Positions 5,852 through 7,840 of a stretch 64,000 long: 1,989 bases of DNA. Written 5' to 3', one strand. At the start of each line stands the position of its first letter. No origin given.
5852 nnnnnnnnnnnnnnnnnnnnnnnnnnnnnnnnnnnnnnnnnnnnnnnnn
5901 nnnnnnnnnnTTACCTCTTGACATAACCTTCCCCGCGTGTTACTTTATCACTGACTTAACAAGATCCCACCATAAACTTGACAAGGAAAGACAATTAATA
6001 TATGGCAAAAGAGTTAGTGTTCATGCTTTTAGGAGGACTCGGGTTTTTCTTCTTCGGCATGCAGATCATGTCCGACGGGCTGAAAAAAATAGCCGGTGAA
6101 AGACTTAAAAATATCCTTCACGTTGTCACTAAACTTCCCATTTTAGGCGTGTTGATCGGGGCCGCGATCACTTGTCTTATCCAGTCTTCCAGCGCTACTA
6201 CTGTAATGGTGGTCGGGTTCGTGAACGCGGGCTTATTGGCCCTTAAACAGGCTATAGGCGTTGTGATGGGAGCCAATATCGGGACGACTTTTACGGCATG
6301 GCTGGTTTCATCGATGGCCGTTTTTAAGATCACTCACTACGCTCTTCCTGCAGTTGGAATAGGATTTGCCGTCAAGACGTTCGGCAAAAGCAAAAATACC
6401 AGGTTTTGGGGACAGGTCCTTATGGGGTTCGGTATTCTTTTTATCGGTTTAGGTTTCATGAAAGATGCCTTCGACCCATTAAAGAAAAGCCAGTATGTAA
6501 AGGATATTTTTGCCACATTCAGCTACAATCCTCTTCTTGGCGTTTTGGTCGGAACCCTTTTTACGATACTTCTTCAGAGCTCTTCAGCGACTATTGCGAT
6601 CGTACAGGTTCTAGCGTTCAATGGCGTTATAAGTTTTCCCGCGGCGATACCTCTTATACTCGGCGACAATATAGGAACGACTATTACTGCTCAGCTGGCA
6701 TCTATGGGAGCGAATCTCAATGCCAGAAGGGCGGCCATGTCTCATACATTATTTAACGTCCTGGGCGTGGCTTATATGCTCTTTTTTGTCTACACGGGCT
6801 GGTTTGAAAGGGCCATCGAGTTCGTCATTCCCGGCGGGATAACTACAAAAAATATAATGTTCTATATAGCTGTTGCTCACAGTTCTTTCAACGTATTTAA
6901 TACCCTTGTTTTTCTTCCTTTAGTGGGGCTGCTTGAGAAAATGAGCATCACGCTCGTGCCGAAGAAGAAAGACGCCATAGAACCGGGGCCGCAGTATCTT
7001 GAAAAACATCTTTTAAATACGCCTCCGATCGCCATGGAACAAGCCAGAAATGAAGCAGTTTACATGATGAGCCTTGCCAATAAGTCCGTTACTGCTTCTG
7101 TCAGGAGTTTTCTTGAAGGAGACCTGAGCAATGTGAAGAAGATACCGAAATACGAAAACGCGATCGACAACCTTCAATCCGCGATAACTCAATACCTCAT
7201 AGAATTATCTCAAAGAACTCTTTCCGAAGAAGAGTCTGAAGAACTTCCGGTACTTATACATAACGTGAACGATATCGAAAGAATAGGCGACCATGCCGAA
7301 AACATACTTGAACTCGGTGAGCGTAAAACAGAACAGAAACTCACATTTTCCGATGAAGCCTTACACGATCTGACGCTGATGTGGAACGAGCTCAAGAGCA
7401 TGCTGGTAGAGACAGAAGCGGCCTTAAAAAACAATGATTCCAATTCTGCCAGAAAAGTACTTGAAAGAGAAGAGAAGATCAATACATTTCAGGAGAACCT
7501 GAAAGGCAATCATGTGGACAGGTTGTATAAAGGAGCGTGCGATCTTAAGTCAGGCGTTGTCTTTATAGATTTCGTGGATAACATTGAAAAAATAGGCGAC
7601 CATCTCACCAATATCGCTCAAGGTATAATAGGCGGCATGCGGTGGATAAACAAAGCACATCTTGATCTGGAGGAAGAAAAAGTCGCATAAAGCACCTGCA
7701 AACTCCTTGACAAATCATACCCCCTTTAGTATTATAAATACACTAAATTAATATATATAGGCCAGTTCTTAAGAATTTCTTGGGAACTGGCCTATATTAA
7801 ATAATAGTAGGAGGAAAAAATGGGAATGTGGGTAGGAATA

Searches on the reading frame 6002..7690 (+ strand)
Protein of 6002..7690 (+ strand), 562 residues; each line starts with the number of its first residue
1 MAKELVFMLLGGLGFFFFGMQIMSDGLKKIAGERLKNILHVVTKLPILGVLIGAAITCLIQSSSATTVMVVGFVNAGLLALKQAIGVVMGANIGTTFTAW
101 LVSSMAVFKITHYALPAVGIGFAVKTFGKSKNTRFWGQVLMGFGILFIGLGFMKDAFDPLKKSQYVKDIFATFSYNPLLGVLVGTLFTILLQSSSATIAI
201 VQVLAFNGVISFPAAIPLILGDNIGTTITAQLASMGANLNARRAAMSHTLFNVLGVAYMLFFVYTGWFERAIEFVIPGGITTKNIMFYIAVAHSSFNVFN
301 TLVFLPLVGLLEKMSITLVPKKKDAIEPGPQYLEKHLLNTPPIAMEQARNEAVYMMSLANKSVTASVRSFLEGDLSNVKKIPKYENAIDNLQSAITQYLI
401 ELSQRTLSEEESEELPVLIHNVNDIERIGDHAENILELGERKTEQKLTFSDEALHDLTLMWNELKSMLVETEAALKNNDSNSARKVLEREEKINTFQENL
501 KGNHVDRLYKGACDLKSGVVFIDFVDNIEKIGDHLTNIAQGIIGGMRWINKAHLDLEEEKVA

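Call 52: search_protein_families(library=pfam, proteins=[window:6002-7690:+], max_evalue=0.0001)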
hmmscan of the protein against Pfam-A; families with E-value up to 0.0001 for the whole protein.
window:6002-7690:+ (562 aa): 2 families
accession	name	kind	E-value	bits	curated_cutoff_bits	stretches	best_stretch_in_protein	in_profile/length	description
PF02690.20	Na_Pi_cotrans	-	2.3e-69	232.2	29.1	2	15-154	1-136/137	Na+/Pi-cotransporter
PF01895.24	PhoU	-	9.8e-31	106.4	23.5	2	355-437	4-87/89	PhoU domain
